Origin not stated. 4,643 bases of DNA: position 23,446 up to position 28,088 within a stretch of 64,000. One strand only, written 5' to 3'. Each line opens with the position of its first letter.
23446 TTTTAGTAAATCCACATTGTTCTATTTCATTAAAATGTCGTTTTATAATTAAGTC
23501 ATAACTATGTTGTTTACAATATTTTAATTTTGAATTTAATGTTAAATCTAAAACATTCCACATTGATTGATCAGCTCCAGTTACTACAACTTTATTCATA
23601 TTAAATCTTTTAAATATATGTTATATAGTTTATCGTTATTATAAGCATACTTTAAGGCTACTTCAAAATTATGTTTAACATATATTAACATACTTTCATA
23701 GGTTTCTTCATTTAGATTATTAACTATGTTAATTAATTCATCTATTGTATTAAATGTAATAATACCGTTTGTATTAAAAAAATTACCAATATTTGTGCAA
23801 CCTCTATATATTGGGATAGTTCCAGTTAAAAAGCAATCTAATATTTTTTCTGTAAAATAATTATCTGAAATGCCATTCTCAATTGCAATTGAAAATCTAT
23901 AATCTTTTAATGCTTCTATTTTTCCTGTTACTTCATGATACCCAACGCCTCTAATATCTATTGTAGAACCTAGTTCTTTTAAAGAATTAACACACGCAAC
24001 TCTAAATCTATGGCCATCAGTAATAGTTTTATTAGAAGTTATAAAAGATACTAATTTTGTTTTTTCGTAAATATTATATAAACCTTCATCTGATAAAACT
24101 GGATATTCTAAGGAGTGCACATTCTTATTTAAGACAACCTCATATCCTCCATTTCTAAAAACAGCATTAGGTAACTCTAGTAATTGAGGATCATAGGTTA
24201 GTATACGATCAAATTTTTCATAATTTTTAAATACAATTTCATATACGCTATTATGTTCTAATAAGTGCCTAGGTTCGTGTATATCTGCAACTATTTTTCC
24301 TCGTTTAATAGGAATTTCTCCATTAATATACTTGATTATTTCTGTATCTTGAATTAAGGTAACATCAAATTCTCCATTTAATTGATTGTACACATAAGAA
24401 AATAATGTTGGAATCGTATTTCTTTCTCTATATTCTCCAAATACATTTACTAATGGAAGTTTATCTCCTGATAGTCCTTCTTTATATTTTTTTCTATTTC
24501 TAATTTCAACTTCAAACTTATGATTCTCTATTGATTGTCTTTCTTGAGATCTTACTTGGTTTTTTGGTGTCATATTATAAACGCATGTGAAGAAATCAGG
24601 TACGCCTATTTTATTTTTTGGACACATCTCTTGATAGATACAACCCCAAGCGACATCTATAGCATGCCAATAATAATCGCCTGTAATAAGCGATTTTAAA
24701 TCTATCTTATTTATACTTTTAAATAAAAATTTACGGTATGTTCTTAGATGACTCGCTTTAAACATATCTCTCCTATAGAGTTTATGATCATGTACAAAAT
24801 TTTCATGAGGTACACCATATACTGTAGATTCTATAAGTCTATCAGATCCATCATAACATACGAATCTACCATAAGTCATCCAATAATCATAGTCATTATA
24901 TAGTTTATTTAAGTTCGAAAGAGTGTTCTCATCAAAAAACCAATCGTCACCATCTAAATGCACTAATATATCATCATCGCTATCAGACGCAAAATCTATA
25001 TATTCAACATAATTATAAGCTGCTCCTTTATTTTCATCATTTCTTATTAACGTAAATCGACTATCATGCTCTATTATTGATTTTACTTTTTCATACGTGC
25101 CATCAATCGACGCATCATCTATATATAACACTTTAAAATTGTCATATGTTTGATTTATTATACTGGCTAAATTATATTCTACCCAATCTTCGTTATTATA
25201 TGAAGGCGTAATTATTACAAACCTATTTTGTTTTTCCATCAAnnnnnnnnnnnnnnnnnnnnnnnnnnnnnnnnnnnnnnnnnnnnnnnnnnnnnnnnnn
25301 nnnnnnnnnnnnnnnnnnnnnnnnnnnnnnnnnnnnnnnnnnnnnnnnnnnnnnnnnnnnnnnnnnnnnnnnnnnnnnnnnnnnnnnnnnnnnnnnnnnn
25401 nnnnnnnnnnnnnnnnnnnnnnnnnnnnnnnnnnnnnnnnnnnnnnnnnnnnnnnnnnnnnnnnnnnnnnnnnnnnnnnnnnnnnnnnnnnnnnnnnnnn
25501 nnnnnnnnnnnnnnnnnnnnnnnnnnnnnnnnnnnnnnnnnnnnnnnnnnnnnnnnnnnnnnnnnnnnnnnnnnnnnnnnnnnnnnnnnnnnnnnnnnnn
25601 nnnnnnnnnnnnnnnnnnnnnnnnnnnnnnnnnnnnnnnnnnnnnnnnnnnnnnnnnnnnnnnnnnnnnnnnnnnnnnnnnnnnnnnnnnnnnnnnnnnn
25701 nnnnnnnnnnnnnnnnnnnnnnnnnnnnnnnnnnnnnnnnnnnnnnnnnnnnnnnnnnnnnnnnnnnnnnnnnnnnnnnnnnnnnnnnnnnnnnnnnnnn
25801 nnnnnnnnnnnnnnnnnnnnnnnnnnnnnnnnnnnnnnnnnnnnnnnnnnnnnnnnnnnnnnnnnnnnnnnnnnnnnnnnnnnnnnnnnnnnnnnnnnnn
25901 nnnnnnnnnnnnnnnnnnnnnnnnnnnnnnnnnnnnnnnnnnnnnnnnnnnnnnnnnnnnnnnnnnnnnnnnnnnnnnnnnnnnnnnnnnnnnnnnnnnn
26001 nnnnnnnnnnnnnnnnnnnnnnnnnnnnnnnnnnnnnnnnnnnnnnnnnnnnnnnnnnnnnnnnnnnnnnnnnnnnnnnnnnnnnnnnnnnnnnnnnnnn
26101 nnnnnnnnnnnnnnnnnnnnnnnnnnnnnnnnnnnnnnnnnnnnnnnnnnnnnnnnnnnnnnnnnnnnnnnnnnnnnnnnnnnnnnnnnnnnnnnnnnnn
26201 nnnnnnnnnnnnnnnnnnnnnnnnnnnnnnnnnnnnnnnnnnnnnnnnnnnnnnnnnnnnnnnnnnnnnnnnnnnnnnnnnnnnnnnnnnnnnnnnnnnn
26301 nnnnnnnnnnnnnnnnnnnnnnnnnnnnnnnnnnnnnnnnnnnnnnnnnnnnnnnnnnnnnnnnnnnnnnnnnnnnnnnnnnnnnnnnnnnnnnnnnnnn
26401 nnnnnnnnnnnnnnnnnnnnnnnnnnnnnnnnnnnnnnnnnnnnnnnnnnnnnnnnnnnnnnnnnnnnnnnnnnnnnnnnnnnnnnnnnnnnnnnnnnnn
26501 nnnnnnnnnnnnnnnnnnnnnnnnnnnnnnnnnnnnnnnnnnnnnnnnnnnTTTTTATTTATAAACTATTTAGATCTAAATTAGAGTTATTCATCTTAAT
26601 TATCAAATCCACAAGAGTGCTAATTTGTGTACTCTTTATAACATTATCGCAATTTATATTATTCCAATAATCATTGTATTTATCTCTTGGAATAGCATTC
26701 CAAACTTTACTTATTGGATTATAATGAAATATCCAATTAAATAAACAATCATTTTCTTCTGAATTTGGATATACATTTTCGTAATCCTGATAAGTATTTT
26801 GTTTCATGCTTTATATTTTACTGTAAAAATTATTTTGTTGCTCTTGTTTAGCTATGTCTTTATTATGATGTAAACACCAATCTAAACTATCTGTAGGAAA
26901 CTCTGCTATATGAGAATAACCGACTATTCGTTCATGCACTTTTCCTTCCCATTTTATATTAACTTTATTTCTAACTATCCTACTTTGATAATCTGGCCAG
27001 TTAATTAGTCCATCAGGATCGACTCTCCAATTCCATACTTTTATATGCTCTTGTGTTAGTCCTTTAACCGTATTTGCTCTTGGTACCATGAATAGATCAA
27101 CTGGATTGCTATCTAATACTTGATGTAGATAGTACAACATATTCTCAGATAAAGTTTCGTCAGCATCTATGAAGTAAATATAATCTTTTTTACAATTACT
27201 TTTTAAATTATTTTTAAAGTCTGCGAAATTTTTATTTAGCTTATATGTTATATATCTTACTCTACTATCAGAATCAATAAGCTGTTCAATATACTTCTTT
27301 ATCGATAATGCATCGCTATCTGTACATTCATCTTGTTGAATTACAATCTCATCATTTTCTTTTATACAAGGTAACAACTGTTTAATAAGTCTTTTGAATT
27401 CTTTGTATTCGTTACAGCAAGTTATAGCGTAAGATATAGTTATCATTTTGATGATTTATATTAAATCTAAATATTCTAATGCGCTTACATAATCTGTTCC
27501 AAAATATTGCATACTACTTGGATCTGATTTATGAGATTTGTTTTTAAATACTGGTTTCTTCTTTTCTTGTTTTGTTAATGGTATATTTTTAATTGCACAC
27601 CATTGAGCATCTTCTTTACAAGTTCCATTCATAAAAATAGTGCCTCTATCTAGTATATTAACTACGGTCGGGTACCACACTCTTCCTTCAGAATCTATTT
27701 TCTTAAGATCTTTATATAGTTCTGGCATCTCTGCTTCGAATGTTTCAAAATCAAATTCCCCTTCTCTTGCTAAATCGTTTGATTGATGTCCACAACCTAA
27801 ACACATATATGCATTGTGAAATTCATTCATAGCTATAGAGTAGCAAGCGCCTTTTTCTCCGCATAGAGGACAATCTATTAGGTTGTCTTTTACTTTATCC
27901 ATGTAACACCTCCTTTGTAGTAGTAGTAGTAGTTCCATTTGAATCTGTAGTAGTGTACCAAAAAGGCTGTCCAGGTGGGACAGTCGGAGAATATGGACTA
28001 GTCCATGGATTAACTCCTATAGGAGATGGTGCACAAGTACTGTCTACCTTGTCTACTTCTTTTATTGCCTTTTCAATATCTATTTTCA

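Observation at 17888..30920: A 13-kb polysaccharide/deoxysugar biosynthesis island inside a lytic-type phage genome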

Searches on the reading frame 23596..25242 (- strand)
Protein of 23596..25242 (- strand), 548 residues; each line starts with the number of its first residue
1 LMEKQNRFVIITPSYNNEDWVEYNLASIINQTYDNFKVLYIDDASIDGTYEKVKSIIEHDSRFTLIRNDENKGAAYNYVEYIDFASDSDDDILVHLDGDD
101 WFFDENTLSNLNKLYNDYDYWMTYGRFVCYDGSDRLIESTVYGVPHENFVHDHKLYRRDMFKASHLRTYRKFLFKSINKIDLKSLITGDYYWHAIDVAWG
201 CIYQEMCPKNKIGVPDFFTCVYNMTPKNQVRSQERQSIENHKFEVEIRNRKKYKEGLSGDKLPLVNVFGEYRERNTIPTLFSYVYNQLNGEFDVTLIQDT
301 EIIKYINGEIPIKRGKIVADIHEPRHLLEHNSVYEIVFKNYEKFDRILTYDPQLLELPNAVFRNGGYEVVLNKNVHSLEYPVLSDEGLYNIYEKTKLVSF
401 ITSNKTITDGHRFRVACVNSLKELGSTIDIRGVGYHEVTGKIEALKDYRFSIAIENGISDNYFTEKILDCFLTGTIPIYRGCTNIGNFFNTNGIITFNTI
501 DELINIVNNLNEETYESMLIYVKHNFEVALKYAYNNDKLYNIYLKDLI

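Call 4: search_protein_families(library=pfam, proteins=[window:23596-25242:-], max_evalue=0.01)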
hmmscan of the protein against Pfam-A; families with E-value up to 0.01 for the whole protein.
window:23596-25242:- (548 aa): 3 families
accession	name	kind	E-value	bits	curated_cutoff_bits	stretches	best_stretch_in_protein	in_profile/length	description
PF00535.33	Glycos_transf_2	-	1.3e-22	80.9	23.3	1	10-176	2-166/168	Glycosyl transferase family 2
PF00852.26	Glyco_transf_10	-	4.7e-11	43.1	23.9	1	393-517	3-134/182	Glycosyltransferase family 10 (fucosyltransferase) C-term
PF10111.15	Glyco_tranf_2_2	-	0.0038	17.2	27.3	1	14-102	8-94/276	Glycosyltransferase like family 2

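Call 16: search_protein_families(library=ncbifam, proteins=[window:23596-25242:-], max_evalue=0.001)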
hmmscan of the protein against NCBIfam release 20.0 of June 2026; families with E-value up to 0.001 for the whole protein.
window:23596-25242:- (548 aa): 13 families
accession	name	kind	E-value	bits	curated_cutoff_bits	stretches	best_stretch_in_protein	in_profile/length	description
NF047683.1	TeichurnBiosyTuaG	equivalog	1.7e-17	63.9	400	1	1-126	1-122/252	teichuronic acid biosynthesis protein TuaG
TIGR03937.1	PgaC_IcaA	equivalog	1e-12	47.7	422.3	1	4-107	43-142/407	poly-beta-1,6-N-acetyl-D-glucosamine synthase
NF053739.1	GlytfEpsEBac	equivalog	2.1e-12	46.6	450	1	10-132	5-125/265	glycosyltransferase EpsE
NF050050.1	ProtGlycPglI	equivalog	1.4e-08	34.5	500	1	9-122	5-116/306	GalNAc(5)-diNAcBac-PP-undecaprenol beta-1,3-glucosyltransferase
NF007482.0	PRK10073.1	equivalog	7.6e-08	31.7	423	1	1-78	1-77/334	glycosyltransferase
NF045692.1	OglycostaseCruG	equivalog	3.3e-07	29.6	600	1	8-69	43-104/386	2'-O-glycosyltransferase CruG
TIGR04242.1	nodulat_NodC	equivalog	2.6e-06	26.6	550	1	9-112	51-153/395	chitooligosaccharide synthase NodC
NF047588.1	GlcsyltransPgfSStrep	equivalog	1.8e-05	24.2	500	1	9-99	4-95/308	glycosyltransferase PgfS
NF007453.0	PRK10018.1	equivalog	2.8e-05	23.9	382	1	3-161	3-151/280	colanic acid biosynthesis glycosyltransferase WcaA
NF041394.1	GtaseAglG_Halo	equivalog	6.2e-05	22.4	440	1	10-128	7-120/304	glucosyl-dolichyl phosphate glucuronosyltransferase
TIGR04017.1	WcaA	equivalog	8.3e-05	22.3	495.75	1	9-161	8-150/279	colanic acid biosynthesis glycosyltransferase WcaA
NF041875.1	EPS_EpsD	equivalog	0.00018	21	370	1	10-77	3-70/325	exopolysaccharide biosynthesis glycosyltransferase EpsD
TIGR03469.1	HpnB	hypoth_equivalog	0.0009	18.4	379.25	0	8-65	46-107/386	hopene-associated glycosyltransferase HpnB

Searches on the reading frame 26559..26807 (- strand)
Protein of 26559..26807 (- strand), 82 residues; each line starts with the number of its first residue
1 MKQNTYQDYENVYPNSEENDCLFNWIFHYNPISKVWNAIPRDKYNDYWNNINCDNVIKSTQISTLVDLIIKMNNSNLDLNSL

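Call 4: search_protein_families(library=pfam, proteins=[window:26559-26807:-], max_evalue=0.01)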
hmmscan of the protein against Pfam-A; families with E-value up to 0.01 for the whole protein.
window:26559-26807:- (82 aa): 0 families

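Call 74: search_protein_families(library=phrogs, proteins=[window:26559-26807:-], max_evalue=0.01)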
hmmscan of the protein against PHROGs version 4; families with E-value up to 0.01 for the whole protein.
window:26559-26807:- (82 aa): 0 families

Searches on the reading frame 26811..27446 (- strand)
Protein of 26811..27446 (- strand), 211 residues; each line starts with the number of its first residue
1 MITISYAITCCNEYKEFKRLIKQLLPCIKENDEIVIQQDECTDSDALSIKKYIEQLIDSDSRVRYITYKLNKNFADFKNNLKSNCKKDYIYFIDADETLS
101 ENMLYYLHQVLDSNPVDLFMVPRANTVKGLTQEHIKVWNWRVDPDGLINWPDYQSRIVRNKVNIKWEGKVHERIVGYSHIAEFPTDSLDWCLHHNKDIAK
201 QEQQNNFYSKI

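Call 5: search_protein_families(library=pfam, proteins=[window:26811-27446:-], max_evalue=0.01)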
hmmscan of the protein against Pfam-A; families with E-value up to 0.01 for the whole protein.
window:26811-27446:- (211 aa): 1 family
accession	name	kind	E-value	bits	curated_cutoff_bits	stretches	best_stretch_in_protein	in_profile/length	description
PF00535.33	Glycos_transf_2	-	6.8e-14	52.6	23.3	1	7-134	3-126/168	Glycosyl transferase family 2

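Call 16: search_protein_families(library=ncbifam, proteins=[window:26811-27446:-], max_evalue=0.001)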
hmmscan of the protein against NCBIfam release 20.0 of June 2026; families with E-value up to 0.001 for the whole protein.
window:26811-27446:- (211 aa): 7 families
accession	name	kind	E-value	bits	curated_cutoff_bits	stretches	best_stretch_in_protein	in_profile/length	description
TIGR03937.1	PgaC_IcaA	equivalog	1.1e-08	34.5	422.3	1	3-115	46-154/407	poly-beta-1,6-N-acetyl-D-glucosamine synthase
NF050050.1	ProtGlycPglI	equivalog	1.8e-06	27.6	500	1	4-109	4-106/306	GalNAc(5)-diNAcBac-PP-undecaprenol beta-1,3-glucosyltransferase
NF007482.0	PRK10073.1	equivalog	3.2e-05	23.1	423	1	4-119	8-118/334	glycosyltransferase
TIGR04195.1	S_glycosyl_SunS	equivalog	3.7e-05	22.8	350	1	7-102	58-147/421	SunS family peptide S-glycosyltransferase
TIGR04017.1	WcaA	equivalog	5.4e-05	22.9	495.75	1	11-104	14-103/279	colanic acid biosynthesis glycosyltransferase WcaA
NF007453.0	PRK10018.1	equivalog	0.00011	22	382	1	10-105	14-105/280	colanic acid biosynthesis glycosyltransferase WcaA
NF047683.1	TeichurnBiosyTuaG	equivalog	0.00012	21.8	400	1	11-104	15-104/252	teichuronic acid biosynthesis protein TuaG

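Call 33: search_protein_families(library=phrogs, proteins=[window:26811-27446:-], max_evalue=0.001)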
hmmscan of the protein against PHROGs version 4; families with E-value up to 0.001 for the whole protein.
window:26811-27446:- (211 aa): 2 families
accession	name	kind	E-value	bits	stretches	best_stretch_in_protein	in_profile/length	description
phrog_13126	-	moron, auxiliary metabolic gene and host takeover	5.7e-07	30.1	1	6-204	6-176/394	beta-1,4-glycosyltransferase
phrog_37334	-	unknown function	1.4e-06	29.4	1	69-209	56-209/213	-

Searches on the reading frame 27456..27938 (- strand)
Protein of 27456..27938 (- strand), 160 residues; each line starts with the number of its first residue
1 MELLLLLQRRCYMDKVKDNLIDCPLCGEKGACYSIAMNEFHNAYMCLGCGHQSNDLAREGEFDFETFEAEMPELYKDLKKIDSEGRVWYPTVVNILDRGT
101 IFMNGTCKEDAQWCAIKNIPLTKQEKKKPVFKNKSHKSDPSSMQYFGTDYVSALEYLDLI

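Call 5: search_protein_families(library=pfam, proteins=[window:27456-27938:-], max_evalue=0.01)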
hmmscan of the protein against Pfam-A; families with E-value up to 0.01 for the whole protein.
window:27456-27938:- (160 aa): 0 families

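Call 33: search_protein_families(library=phrogs, proteins=[window:27456-27938:-], max_evalue=0.001)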
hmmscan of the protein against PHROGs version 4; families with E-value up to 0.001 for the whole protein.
window:27456-27938:- (160 aa): 0 families

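Call 78: find_homologous_proteins(query=window:27456-27902:-, max_evalue=0.001)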
Query window:27456-27902:- (148 aa): 64 proteins with E <= 0.001 among 72 candidates.
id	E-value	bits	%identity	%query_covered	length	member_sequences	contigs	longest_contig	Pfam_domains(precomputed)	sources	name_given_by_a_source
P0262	1.5e-72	260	76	97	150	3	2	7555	-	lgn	-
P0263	3.0e-68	246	68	96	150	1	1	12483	-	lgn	-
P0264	5.0e-67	242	68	99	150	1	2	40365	-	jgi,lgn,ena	jgi:hypothetical protein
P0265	7.8e-67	242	68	97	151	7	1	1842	-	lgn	-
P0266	2.1e-66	240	67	96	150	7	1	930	-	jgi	-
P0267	3.6e-66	240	67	99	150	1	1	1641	-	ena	-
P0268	7.4e-66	239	67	97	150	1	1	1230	-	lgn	-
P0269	1.1e-65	238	66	97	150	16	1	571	-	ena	-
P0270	1.9e-65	237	67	96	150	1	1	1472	-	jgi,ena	jgi:DNA-directed RNA polymerase subunit RPC12/RpoP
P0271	4.5e-65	236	67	96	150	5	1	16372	-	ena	-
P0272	4.6e-65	236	66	97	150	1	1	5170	-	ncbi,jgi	jgi:hypothetical protein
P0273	4.7e-65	236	66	97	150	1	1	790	-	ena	-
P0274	1.2e-64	235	65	96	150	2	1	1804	-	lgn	-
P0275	1.3e-64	235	68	97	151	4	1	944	-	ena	-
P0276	1.6e-64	234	65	96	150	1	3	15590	-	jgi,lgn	jgi:transcription elongation factor Elf1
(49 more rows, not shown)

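Call 84: predict_structure(alignment_id=A5)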
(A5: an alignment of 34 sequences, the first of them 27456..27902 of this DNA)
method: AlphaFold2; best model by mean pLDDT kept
length: 148 residues; sequences in the alignment: 34
mean_pLDDT: 93.3   pTM: 0.82
mean pLDDT of the five models: 93.3, 93.2, 92.5, 92.2, 92.2
residues with pLDDT >= 90: 135; 70-90: 8; 50-70: 3; < 50: 2
segments of 3 or more residues with pLDDT < 50: none
pLDDT, mean of each block of 10 residues (from residue 1): 73 95 93 96 91 92 95 95 96 95 98 95 96 97 95
secondary structure, 60 per line:
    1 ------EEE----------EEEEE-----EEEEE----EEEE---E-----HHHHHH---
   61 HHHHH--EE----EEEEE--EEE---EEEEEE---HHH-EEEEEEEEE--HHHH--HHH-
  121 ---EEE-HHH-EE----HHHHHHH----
elements in order: E7-9 E20-24 E30-34 E39-42 H52-57 H61-65 E74-78 E81-83 E87-92 E100-108 H111-114 E124-126 H138-144

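Call 87: fold_search(model_id=the predicted structure, library=pdb)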
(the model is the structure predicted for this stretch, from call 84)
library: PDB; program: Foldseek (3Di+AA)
matches with E <= 10: 160; with E <= 0.001: 0
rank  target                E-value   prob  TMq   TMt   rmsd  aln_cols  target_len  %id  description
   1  7pgm_B                1.0e+00  0.04  0.16  0.07  14.8       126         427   13  HHIP-C in complex with heparin (released 2021-12-15)
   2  5gsa_B                1.3e+00  0.04  0.15  0.09  14.7       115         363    5  EED in complex with an allosteric PRC2 inhibitor (released 2017-02-01)
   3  6v3x_A                1.5e+00  0.05  0.18  0.10  14.1       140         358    8  Crystal structure of EED in complex with PALI1-K1241me3 peptide (released 2021-05-26)
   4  7sny                  1.5e+00  0.03  0.18  0.17  16.7       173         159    9  2.10A Resolution Structure of NanoBiT Complementation Reporter Large Subunit LgBiT (released 2022-11-16)
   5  3cbt                  1.6e+00  0.02  0.16  0.12  17.7       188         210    6  Crystal structure of SC4828, a unique phosphatase from Streptomyces coelicolor (released 2008-03-25)
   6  3fgb_A                1.8e+00  0.06  0.18  0.10  13.2       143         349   10  Crystal structure of the Q89ZH8_BACTN protein from Bacteroides thetaiotaomicron. Northeast Structural Genomics Consort (released 2008-12-23)
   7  5u5h                  1.8e+00  0.04  0.17  0.10  14.5       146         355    7  Crystal structure of EED in complex with 6-(2-fluoro-5-methoxybenzyl)-1-isopropyl-5,6,7,8-tetrahydroimidazo[1,5-a]pyridi (released 2017-01-11)
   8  3iiy_A                1.8e+00  0.04  0.18  0.10  13.9       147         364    7  Crystal structure of Eed in complex with a trimethylated histone H1K26 peptide (released 2009-09-15)
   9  3ij0_A                2.0e+00  0.03  0.16  0.09  14.3       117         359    6  Crystal structure of Eed in complex with a trimethylated histone H3K9 peptide (released 2009-09-15)
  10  1wv4_A                2.0e+00  0.02  0.10  0.10  12.1        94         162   10  X-ray Structure of Escherichia coli pyridoxine 5'-phosphate oxidase in tetragonal crystal form (released 2004-12-28)
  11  8beu_D                2.1e+00  0.04  0.17  0.07  12.6       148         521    5  Structure of D188A-fructofuranosidase from Rhodotorula dairenensis in complex with raffinose (released 2022-12-28)
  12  5h24_B                2.1e+00  0.03  0.17  0.09  12.1       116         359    7  EED in complex with PRC2 allosteric inhibitor compound 8 (released 2017-01-25)
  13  5h14_A                2.1e+00  0.03  0.15  0.09  14.7       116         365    5  EED in complex with an allosteric PRC2 inhibitor EED666 (released 2017-01-25)
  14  6sfb_A                2.1e+00  0.03  0.14  0.08  11.4        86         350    5  EED in complex with a triazolopyrimidine (released 2019-09-25)
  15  9lwf_H                2.1e+00  0.02  0.12  0.09  11.7       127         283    9  Cryo-EM structure of dual sensor bound GATOR2 complex (released 2025-08-13)
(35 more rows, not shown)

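Call 89: fold_search(model_id=the predicted structure, library=viral)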
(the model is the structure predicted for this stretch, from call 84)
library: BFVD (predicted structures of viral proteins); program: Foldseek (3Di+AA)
matches with E <= 10: 331; with E <= 0.001: 1
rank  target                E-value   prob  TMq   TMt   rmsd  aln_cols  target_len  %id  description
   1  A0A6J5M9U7            3.2e-15  1.00  0.85  0.82   2.8       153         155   37  Uncharacterized protein [uncultured Caudovirales phage]
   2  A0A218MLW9            8.4e-02  0.23  0.21  0.13  14.6       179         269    9  Putative DNA primase [uncultured virus]
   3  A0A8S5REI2            2.6e-01  0.08  0.16  0.13  19.9       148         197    9  Uncharacterized protein [virus sp. ctkyY8]
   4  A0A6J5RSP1            4.2e-01  0.14  0.23  0.27   9.5       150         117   11  Uncharacterized protein [uncultured Caudovirales phage]
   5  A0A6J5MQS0            4.5e-01  0.08  0.20  0.14  19.5       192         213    7  Bacteriophage T7, Gp4, DNA primase/helicase, N-terminal [uncultured Caudovirales phage]
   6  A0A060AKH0            7.9e-01  0.07  0.14  0.17  12.6        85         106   12  YopX protein domain-containing protein [Staphylococcus phage 6ec]
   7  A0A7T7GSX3            7.9e-01  0.04  0.14  0.15  14.4       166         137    9  (no name in the UniProt tables at hand)
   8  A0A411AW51            8.3e-01  0.63  0.25  0.26   5.4        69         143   19  Uncharacterized protein [Pantoea phage vB_PagM_LIET2]
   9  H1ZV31                8.3e-01  0.09  0.21  0.05  17.6       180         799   13  (no name in the UniProt tables at hand)
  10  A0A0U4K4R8            8.8e-01  0.05  0.16  0.14  16.6       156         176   14  Uncharacterized protein [Escherichia phage phiE142]
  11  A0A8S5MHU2            9.3e-01  0.04  0.16  0.08  12.4       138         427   13  Kelch-like protein 3, Serine/threonine-protein kinase domain, transferase [Siphoviridae sp. ctHxr66]
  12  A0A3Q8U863            9.8e-01  0.06  0.22  0.09  13.4       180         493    9  BTB/POZ domain-containing protein [Megavirus baoshan]
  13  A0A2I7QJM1            1.0e+00  0.16  0.21  0.21  13.1        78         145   15  (no name in the UniProt tables at hand)
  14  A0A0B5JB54            1.0e+00  0.03  0.14  0.08  13.2       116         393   11  F-box domain protein [Pandoravirus inopinatum]
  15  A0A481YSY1            1.1e+00  0.06  0.17  0.18  17.8       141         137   11  Uncharacterized protein [Marseillevirus LCMAC101]
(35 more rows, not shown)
